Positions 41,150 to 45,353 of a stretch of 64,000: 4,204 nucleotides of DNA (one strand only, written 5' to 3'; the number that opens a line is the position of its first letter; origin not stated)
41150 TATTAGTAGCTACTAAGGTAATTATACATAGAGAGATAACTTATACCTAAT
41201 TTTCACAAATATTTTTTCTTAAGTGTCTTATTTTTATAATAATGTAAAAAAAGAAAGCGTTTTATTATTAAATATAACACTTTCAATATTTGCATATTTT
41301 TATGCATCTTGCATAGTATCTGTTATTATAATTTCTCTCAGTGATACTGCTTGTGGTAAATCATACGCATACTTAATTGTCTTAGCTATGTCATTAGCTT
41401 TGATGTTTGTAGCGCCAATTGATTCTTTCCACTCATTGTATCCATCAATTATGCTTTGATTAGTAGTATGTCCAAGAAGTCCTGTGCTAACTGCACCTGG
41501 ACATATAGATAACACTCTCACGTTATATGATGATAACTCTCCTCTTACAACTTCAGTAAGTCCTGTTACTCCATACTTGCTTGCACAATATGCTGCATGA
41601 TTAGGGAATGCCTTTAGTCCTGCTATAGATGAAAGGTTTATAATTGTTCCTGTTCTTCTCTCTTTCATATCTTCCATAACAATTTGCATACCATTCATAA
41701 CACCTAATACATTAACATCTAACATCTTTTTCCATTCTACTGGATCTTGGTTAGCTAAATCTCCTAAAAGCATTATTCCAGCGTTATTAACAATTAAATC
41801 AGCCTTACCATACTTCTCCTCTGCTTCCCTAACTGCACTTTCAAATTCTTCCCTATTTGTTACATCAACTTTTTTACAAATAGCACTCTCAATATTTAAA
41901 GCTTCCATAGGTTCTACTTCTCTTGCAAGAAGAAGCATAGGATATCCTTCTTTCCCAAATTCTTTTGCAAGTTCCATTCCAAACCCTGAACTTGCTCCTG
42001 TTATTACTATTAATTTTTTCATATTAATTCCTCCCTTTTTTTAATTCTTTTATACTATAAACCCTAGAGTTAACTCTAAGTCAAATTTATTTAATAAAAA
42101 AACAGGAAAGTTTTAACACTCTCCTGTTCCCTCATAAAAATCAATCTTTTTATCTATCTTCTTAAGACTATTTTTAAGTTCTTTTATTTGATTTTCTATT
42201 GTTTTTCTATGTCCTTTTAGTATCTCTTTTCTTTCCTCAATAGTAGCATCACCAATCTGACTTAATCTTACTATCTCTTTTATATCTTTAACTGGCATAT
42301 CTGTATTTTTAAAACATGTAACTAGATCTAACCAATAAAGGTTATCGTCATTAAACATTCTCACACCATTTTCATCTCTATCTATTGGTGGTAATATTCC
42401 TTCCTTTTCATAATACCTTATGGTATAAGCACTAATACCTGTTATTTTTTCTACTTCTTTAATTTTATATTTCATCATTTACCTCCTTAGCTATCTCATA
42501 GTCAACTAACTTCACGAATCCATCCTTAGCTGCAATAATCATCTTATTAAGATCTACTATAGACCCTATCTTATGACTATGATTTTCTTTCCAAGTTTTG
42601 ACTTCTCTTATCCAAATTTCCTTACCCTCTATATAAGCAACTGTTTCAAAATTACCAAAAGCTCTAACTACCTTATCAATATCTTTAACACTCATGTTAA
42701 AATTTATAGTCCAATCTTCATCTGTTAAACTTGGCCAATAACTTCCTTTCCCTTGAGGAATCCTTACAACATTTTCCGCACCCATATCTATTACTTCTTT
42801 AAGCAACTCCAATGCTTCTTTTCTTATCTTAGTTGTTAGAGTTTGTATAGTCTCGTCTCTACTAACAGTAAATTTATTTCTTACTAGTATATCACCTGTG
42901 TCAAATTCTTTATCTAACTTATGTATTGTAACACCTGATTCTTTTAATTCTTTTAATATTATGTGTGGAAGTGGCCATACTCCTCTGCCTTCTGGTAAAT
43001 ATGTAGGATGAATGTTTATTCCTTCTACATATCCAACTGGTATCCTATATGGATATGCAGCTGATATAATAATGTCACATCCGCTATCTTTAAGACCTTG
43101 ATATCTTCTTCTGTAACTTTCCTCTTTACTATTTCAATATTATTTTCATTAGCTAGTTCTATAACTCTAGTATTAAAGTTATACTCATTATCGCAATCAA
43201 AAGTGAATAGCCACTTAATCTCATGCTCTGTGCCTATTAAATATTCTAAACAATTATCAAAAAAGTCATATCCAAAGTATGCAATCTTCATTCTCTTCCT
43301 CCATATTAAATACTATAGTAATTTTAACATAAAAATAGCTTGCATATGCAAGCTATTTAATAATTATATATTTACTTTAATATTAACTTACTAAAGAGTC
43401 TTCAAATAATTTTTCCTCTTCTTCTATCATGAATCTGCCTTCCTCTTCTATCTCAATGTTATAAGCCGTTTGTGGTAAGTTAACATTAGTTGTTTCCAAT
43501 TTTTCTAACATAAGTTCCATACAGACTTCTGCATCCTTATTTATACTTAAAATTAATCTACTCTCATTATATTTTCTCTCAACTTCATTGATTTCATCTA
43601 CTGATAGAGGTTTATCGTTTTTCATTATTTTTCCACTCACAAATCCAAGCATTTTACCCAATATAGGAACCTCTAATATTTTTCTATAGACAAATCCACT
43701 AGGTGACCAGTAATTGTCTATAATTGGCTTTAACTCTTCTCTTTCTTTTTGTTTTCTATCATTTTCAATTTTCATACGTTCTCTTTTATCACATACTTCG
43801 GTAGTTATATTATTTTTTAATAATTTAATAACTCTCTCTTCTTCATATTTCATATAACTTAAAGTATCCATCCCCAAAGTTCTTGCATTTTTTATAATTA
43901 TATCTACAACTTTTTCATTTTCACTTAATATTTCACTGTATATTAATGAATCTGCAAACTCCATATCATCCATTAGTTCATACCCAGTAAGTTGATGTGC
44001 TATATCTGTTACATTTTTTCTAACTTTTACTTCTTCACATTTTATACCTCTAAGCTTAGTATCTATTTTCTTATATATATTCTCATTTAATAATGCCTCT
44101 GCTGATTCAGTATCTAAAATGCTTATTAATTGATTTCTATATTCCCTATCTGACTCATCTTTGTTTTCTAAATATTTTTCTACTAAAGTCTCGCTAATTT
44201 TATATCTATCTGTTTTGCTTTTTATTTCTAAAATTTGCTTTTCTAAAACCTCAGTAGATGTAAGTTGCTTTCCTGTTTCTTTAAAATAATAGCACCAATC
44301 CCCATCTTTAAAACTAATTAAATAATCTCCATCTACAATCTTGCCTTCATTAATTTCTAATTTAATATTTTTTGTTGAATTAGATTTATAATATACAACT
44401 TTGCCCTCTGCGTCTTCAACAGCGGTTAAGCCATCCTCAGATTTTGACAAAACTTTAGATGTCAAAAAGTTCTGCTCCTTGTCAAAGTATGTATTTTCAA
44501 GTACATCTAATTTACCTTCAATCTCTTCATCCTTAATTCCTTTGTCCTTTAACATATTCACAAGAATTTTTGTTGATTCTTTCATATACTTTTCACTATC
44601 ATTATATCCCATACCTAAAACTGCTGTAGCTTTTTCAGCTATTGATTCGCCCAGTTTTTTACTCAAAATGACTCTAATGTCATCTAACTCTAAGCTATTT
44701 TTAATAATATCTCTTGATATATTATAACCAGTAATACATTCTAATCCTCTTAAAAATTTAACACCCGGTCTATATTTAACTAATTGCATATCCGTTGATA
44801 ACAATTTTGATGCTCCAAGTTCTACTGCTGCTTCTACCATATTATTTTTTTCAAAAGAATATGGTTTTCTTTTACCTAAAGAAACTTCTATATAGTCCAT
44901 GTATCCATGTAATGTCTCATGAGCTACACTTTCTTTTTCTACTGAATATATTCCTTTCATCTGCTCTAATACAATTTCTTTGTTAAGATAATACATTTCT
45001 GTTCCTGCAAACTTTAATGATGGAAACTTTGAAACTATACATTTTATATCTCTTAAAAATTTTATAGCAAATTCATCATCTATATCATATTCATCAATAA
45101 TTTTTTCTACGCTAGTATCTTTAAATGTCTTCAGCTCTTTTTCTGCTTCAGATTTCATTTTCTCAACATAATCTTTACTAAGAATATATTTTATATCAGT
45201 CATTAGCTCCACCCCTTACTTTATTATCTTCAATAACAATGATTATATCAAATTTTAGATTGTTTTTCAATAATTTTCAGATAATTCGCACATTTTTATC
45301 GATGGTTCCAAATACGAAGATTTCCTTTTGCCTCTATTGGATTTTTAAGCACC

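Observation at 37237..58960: Three highly diverged ~600-aa paralogs with an N-terminal HExxH motif, degenerate in one copy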

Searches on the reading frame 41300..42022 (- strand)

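Call 15: search_protein_families(library=pfam, proteins=[window:41300-42022:-], max_evalue=0.01)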
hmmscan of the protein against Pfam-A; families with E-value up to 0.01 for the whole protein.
window:41300-42022:- (240 aa): 4 families
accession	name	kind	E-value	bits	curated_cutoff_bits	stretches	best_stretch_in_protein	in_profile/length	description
PF00106.31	adh_short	-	1.8e-53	181.4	26.6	1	3-186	1-190/195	short chain dehydrogenase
PF13561.12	adh_short_C2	-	1.1e-36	127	27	1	9-216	1-213/236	Enoyl-(Acyl carrier protein) reductase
PF08659.16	KR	-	2.5e-10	41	22.6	1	6-156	4-160/180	KR domain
PF01370.27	Epimerase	-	0.00041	20.3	20.9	1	5-132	1-115/240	NAD dependent epimerase/dehydratase family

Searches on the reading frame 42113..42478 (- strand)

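Call 15: search_protein_families(library=pfam, proteins=[window:42113-42478:-], max_evalue=0.01)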
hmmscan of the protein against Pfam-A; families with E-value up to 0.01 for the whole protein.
window:42113-42478:- (121 aa): 8 families
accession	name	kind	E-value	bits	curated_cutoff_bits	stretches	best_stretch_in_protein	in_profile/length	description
PF13411.12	MerR_1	-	4.8e-19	68.7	21.6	1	4-71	1-67/69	MerR HTH family regulatory protein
PF00376.29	MerR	-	7e-15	55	28.2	1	5-42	1-38/38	MerR family regulatory protein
PF09278.17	MerR-DNA-bind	-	2.2e-07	31.8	25.4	1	50-108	4-62/65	MerR, DNA binding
PF12728.13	HTH_17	-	6.7e-05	23.5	27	1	4-41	2-37/51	Helix-turn-helix domain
PF08181.16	DegQ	-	0.00022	21.7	22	1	80-115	6-37/46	DegQ (SacQ) family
PF02996.22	Prefoldin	-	0.0015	18.9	23.2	1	79-116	74-111/120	Prefoldin subunit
PF10224.14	DUF2205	-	0.0074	16.8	26.7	0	81-113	8-40/75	Short coiled-coil protein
PF10368.14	YkyA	-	0.0074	16.5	28.8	0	62-110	45-93/186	Putative cell-wall binding lipoprotein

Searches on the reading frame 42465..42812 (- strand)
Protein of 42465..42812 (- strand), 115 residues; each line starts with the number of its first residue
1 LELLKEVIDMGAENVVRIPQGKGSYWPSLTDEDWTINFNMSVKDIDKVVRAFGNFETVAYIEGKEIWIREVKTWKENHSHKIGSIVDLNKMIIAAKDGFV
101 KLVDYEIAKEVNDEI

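Call 15: search_protein_families(library=pfam, proteins=[window:42465-42812:-], max_evalue=0.01)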
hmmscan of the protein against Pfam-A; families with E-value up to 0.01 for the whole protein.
window:42465-42812:- (115 aa): 1 family
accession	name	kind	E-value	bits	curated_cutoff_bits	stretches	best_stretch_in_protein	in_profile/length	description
PF02911.23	Formyl_trans_C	-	1.6e-09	38.2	21.1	1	29-107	2-84/100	Formyl transferase, C-terminal domain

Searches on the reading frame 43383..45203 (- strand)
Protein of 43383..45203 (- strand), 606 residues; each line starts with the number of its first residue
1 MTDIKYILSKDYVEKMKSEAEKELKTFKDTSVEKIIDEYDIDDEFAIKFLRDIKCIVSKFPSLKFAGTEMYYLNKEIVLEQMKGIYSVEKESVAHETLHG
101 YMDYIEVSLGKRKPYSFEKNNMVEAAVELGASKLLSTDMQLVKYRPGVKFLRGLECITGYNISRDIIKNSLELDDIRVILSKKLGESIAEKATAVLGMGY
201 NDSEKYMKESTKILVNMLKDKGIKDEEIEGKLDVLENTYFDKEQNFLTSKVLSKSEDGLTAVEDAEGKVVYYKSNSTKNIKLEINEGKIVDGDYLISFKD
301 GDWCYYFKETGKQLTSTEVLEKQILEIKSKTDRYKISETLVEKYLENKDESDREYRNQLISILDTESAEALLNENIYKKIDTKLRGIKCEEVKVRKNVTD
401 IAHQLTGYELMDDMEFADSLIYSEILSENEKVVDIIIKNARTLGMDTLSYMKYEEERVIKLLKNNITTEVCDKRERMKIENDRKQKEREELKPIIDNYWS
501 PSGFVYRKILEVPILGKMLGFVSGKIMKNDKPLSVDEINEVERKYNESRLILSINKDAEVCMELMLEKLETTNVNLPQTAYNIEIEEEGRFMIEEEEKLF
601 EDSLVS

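Call 9: search_protein_families(library=pfam, proteins=[window:43383-45203:-], max_evalue=1)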
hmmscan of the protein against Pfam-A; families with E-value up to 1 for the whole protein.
window:43383-45203:- (606 aa): 1 family
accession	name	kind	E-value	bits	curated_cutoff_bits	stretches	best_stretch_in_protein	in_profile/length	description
PF19127.6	Choline_bind_3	-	0.32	11.4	27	0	296-316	27-45/47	Choline-binding repeat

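Call 10: search_protein_families(library=phrogs, proteins=[window:43383-45203:-], max_evalue=1)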
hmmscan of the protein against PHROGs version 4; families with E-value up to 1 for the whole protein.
window:43383-45203:- (606 aa): 1 family
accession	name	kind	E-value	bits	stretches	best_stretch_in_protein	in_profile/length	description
phrog_10197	-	unknown function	0.14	13.2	0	258-308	23-72/93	-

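Call 31: search_protein_families(library=padloc, proteins=[window:43383-45203:-], max_evalue=1)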
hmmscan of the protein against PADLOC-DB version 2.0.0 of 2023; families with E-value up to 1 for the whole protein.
window:43383-45203:- (606 aa): 1 family
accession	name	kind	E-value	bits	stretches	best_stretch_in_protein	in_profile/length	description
PDLC01091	C3a196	-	0.33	9.3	1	424-454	6-37/70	Unknown function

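Call 32: search_protein_families(library=ncbifam, proteins=[window:43383-45203:-], max_evalue=1)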
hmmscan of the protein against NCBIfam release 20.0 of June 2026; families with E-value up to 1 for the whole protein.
window:43383-45203:- (606 aa): 0 families

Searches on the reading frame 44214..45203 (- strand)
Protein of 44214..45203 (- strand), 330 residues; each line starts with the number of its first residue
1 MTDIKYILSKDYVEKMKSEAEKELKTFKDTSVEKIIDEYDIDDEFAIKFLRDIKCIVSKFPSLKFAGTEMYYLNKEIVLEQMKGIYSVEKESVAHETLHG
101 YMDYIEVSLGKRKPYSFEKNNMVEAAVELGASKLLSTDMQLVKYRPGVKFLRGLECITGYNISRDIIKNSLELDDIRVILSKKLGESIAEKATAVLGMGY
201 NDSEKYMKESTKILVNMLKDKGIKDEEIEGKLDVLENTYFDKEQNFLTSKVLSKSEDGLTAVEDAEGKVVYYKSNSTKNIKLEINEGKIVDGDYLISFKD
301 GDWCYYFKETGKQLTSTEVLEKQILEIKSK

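Call 44: predict_structure(alignment_id=A3)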
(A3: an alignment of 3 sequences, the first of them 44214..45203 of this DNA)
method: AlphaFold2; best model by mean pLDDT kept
length: 330 residues; sequences in the alignment: 3
mean_pLDDT: 62.8   pTM: 0.56
mean pLDDT of the five models: 62.8, 62.7, 60.0, 59.4, 58.2
residues with pLDDT >= 90: 30; 70-90: 126; 50-70: 43; < 50: 131
segments of 3 or more residues with pLDDT < 50: 1-10, 12-32, 34-120, 133-143
pLDDT, mean of each block of 10 residues (from residue 1): 36 43 42 45 44 37 37 37 31 34 37 33 58 42 60 86 63 79 91 76 77 92 91 82 81 85 87 66 76 84 86 83 68
secondary structure, 60 per line:
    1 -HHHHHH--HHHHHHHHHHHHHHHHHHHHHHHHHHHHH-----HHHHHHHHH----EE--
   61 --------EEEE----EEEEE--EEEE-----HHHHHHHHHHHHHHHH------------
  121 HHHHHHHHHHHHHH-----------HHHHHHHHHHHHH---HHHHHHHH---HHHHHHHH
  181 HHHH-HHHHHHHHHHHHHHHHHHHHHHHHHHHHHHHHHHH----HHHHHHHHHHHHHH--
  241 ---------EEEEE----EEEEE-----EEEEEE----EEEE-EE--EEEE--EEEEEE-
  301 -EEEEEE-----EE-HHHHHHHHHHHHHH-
elements in order: H2-7 H10-38 H44-52 E69-72 E77-81 E84-87 H93-108 H121-134 H146-158 H162-169 H173-184 H186-220 H225-238 E250-254 E259-263 E269-274 E279-282 E288-291 E294-299 E302-307 H316-329

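Call 52: fold_search(model_id=the predicted structure, library=pdb)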
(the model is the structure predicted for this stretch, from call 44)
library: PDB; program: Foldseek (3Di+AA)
matches with E <= 10: 328; with E <= 0.001: 0
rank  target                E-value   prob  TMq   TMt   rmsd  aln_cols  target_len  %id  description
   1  7ums_1                3.4e-02  0.12  0.09  0.08  22.4       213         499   12  Structure of the VP5*/VP8* assembly from the human rotavirus strain CDC-9 in complex with antibody 41 - Upright confor (released 2022-07-27)
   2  7sse_A                3.9e-01  0.41  0.10  0.11   8.7        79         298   15  Crystal structure of the WDR domain of human DCAF1 in complex with CYCA-117-70 (released 2021-12-15)
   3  7sb3_J                4.3e-01  0.05  0.10  0.04  23.1       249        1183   10  Structure of OC43 spike in complex with polyclonal Fab1 (Donor 269) (released 2022-05-04)
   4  9y4q_A                4.6e-01  0.51  0.12  0.13   6.9        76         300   14  Crystal structure of the human DCAF1 WDR domain in complex with OICR-40102 (released 2026-01-14)
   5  8r9w_A                4.6e-01  0.04  0.07  0.04  23.5       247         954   11  PDCoV spike glycoprotein ectodomain in complex with the 22C10 antibody Fab fragment (released 2024-06-05)
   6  9y76_A                4.8e-01  0.28  0.09  0.10  10.3        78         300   17  Crystal structure of the human DCAF1 WDR domain in complex with OICR-40120 (released 2025-10-15)
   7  7zty                  6.3e-01  0.21  0.09  0.08   9.8        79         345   15  Structure of Vps39 N-terminal domain from Chaetomium thermophilum (released 2022-09-21)
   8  9qpq_D                7.7e-01  0.25  0.08  0.05  13.9        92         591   14  The structure of the COPI leaf bound to GOLPH3 (released 2025-10-22)
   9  2j0j                  7.7e-01  0.05  0.11  0.07  17.5       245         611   11  Crystal structure of a fragment of focal adhesion kinase containing the FERM and kinase domains. (released 2007-06-26)
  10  3oe3_E                8.6e-01  0.47  0.15  0.41   5.3        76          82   12  Crystal structure of PliC-St, periplasmic lysozyme inhibitor of C-type lysozyme from Salmonella typhimurium (released 2010-12-22)
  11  9ync_A                8.6e-01  0.05  0.12  0.03  19.2       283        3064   15  Motor domains of phi-like human dynein-1 bound to dynactin-p150glued and LIS1 (released 2026-01-28)
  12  9n6z_LQ               9.1e-01  0.08  0.08  0.04  17.3       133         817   15  SSU processome maturation and disassembly, State D (released 2025-11-05)
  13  9b9w_B                9.6e-01  0.20  0.10  0.11   8.7        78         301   15  Crystal structure of the ternary complex of DCAF1 and WDR5 with PROTAC, OICR-40792 (released 2024-11-06)
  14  9dez_A                1.1e+00  0.02  0.08  0.04  25.5       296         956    9  PDCoV S trimer bound by three copies of PD41 Fab (released 2024-11-13)
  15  8fr7_A                1.1e+00  0.01  0.09  0.03  27.1       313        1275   12  A hinge glycan regulates spike bending and impacts coronavirus infectivity (released 2023-10-04)
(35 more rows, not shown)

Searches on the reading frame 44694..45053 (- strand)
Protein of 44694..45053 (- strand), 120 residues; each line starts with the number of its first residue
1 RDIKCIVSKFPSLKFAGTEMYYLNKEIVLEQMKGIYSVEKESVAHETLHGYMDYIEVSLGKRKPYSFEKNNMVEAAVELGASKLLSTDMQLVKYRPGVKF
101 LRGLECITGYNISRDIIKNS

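Call 70: search_solved_structures(query=A5, max_evalue=10, show_alignments=3)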
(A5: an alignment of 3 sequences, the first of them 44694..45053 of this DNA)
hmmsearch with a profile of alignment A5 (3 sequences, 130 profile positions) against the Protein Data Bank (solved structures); distinct sequences matched with E-value up to 10: 0.
